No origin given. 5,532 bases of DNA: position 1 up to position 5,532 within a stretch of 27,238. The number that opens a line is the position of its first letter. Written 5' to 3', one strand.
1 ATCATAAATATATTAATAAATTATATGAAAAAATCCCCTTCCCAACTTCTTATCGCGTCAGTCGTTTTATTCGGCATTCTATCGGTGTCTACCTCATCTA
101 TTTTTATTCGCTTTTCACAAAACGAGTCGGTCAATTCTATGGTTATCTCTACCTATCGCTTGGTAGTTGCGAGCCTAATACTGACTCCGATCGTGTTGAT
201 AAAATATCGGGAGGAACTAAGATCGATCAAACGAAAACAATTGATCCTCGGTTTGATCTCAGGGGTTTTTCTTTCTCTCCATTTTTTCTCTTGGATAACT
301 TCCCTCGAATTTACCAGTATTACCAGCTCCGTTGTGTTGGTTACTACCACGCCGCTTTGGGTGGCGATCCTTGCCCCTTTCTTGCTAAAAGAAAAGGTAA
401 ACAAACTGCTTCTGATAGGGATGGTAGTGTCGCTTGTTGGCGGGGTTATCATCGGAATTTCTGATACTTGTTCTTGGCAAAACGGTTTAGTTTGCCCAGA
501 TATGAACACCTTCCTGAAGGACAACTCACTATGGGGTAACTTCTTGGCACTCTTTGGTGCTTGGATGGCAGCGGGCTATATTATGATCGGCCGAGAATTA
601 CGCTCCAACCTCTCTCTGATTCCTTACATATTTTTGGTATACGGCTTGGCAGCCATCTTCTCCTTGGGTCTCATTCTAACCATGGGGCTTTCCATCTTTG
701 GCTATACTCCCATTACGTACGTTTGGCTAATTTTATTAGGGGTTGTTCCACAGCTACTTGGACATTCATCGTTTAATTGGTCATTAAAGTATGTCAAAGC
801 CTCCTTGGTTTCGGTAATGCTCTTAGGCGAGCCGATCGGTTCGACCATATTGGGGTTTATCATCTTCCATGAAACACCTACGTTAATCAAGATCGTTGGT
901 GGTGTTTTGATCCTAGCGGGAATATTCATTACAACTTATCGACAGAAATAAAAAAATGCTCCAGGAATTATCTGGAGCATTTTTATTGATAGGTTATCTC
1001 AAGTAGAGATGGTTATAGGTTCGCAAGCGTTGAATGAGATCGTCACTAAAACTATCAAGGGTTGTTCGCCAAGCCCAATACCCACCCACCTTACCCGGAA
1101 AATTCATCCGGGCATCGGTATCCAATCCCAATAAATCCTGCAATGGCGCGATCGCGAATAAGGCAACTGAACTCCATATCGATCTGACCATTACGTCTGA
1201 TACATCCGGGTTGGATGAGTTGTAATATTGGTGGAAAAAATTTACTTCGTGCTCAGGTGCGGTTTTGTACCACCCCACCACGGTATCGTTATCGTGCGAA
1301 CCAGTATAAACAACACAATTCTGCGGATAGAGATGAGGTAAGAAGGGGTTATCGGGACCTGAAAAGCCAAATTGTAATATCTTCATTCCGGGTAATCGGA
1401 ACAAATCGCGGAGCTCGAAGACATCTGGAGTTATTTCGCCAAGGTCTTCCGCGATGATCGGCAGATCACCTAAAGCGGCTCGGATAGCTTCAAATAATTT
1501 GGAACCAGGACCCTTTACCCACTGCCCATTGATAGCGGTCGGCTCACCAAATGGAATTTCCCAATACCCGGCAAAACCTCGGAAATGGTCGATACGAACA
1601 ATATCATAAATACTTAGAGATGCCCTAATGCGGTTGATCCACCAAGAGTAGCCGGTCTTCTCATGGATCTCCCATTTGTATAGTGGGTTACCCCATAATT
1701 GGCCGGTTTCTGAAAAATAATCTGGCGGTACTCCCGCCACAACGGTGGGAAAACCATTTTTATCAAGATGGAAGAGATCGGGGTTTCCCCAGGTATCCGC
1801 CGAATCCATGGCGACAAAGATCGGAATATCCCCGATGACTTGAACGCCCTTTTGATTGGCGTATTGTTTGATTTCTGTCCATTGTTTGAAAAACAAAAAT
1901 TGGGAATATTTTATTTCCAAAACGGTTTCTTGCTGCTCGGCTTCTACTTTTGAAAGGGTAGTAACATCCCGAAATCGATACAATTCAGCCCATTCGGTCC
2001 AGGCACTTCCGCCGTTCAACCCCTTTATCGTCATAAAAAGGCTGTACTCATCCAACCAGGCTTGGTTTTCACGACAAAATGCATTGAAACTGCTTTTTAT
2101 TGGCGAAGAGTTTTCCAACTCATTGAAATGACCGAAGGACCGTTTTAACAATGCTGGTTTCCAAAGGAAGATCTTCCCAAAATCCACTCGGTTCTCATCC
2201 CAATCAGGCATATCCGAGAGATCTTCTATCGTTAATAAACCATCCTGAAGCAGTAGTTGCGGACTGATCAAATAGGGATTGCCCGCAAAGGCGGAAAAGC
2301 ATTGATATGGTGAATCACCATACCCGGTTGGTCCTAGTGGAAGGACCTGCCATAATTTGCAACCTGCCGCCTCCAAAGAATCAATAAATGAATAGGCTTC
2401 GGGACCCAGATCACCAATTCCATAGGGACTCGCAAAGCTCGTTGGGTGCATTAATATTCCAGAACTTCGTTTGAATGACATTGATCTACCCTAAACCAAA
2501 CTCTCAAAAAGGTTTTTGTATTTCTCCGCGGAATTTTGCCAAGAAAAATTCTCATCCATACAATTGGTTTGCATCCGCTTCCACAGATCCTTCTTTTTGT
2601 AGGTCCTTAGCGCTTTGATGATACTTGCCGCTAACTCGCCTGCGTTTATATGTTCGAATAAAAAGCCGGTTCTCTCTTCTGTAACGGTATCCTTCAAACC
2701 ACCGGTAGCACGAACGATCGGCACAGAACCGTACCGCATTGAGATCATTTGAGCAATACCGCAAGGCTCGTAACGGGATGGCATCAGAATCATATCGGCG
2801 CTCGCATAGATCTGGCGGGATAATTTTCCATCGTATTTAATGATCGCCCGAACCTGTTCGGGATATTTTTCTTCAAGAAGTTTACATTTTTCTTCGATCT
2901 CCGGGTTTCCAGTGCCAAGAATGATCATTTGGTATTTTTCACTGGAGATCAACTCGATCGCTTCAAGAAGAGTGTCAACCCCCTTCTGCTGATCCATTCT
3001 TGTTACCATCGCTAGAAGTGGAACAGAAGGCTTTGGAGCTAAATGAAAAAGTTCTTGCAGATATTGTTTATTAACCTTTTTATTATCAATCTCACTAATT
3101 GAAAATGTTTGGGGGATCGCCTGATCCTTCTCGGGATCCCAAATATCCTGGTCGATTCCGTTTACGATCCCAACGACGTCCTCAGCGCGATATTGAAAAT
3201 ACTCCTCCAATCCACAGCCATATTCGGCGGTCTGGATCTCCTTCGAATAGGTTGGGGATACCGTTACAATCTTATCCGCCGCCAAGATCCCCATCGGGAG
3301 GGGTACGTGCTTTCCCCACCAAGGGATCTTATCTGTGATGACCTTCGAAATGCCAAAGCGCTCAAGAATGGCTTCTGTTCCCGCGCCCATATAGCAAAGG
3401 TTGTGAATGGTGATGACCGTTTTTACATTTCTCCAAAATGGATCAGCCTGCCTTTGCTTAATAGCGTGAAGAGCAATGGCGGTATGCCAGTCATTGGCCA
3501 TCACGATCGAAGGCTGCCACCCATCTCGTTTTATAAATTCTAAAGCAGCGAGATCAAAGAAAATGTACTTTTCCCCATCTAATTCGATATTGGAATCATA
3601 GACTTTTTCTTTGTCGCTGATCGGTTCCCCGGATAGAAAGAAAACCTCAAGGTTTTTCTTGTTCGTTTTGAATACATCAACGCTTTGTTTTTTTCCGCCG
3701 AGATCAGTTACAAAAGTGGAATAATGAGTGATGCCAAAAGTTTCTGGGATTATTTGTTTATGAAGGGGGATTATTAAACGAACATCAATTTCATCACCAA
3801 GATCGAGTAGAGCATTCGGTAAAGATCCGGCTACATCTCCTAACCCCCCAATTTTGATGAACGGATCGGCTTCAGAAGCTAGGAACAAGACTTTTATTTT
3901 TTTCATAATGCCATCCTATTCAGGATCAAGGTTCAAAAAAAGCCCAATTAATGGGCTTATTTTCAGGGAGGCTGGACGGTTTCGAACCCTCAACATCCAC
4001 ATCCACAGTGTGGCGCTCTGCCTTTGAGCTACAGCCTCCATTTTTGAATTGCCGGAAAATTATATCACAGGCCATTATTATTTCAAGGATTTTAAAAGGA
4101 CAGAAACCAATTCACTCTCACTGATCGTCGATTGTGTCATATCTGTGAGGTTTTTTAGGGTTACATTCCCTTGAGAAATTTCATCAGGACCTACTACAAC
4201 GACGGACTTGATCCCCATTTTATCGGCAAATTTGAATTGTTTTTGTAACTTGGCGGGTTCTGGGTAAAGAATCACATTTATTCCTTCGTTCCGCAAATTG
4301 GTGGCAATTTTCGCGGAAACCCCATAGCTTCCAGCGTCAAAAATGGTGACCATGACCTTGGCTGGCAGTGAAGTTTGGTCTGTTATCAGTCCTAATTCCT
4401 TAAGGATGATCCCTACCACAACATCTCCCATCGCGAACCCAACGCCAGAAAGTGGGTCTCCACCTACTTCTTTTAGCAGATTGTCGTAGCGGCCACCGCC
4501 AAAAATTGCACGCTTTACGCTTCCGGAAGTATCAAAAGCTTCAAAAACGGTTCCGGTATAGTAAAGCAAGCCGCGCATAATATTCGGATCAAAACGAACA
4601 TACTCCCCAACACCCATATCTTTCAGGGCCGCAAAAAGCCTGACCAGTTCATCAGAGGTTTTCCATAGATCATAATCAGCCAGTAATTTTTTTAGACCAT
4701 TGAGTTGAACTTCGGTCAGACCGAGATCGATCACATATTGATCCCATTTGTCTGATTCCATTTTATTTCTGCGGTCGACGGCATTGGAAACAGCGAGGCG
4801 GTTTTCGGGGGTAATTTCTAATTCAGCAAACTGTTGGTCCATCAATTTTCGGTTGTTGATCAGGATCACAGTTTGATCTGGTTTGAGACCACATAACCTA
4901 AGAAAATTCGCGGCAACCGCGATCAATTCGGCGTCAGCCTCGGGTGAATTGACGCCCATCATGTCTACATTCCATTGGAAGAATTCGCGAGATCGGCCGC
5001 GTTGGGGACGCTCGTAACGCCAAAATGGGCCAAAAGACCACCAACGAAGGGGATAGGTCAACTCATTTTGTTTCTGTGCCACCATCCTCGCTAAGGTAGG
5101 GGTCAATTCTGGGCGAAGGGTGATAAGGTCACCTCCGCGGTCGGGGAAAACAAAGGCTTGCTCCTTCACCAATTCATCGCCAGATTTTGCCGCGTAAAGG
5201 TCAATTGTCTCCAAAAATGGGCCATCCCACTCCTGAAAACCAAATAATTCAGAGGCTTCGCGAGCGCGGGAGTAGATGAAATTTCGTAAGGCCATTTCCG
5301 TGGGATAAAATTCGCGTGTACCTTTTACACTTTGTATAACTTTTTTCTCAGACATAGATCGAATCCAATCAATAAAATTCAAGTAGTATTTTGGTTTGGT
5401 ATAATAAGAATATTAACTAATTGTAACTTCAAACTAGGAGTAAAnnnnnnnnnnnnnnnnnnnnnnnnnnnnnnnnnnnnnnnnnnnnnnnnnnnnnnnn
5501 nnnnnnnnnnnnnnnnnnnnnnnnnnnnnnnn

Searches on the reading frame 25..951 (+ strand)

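Call 76: search_protein_families(library=pfam, proteins=[window:25-951:+], max_evalue=0.00001)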
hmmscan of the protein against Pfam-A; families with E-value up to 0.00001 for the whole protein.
window:25-951:+ (308 aa): 2 families
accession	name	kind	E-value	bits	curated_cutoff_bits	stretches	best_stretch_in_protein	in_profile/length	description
PF00892.27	EamA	-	6.6e-33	114.3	28.2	2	169-304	1-134/135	EamA-like transporter family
PF03151.22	TPT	-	9.8e-06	25.6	30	0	38-143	31-134/291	Triose-phosphate Transporter family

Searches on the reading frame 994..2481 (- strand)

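Call 76: search_protein_families(library=pfam, proteins=[window:994-2481:-], max_evalue=0.00001)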
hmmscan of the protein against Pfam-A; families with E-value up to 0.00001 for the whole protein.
window:994-2481:- (495 aa): 1 family
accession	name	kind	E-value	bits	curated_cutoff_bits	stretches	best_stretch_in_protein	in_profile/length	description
PF02446.23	Glyco_hydro_77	-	1.3e-174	582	25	1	11-474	1-460/465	4-alpha-glucanotransferase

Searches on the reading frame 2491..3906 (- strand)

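Call 76: search_protein_families(library=pfam, proteins=[window:2491-3906:-], max_evalue=0.00001)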
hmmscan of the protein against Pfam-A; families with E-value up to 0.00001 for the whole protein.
window:2491-3906:- (471 aa): 3 families
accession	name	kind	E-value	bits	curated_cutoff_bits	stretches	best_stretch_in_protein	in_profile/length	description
PF08323.17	Glyco_transf_5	-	2.4e-58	198.1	22.7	1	5-238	1-238/239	Starch synthase catalytic domain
PF00534.26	Glycos_transf_1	-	4.4e-22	78.9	26.4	1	294-440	14-163/172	Glycosyl transferases group 1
PF13692.12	Glyco_trans_1_4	-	1.6e-18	67.7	27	1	296-434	2-141/142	Glycosyl transferases group 1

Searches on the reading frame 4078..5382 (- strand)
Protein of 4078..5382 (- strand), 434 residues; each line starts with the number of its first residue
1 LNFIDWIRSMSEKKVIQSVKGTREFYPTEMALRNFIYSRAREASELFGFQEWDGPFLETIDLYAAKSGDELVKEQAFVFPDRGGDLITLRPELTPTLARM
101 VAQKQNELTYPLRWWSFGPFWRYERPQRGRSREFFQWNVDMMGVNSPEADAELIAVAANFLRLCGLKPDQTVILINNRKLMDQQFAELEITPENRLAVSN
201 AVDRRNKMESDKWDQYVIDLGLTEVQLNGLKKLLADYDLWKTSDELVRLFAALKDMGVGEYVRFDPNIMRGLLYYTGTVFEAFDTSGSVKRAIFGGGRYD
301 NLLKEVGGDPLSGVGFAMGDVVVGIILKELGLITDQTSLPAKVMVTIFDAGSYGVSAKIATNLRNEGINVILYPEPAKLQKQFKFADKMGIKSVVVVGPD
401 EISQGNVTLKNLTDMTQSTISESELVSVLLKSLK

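Call 76: search_protein_families(library=pfam, proteins=[window:4078-5382:-], max_evalue=0.00001)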
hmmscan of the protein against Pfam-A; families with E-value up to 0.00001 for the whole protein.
window:4078-5382:- (434 aa): 3 families
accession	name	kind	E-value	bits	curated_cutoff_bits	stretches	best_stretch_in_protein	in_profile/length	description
PF13393.11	tRNA-synt_His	-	7.7e-46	157.2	25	1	21-318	1-303/308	Histidyl-tRNA synthetase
PF03129.25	HGTP_anticodon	-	3.9e-15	56.2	21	1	353-431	15-93/94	Anticodon binding domain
PF00587.30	tRNA-synt_2b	-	1.2e-10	42.2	29.3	1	78-214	2-110/179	tRNA synthetase class II core domain (G, H, P, S and T)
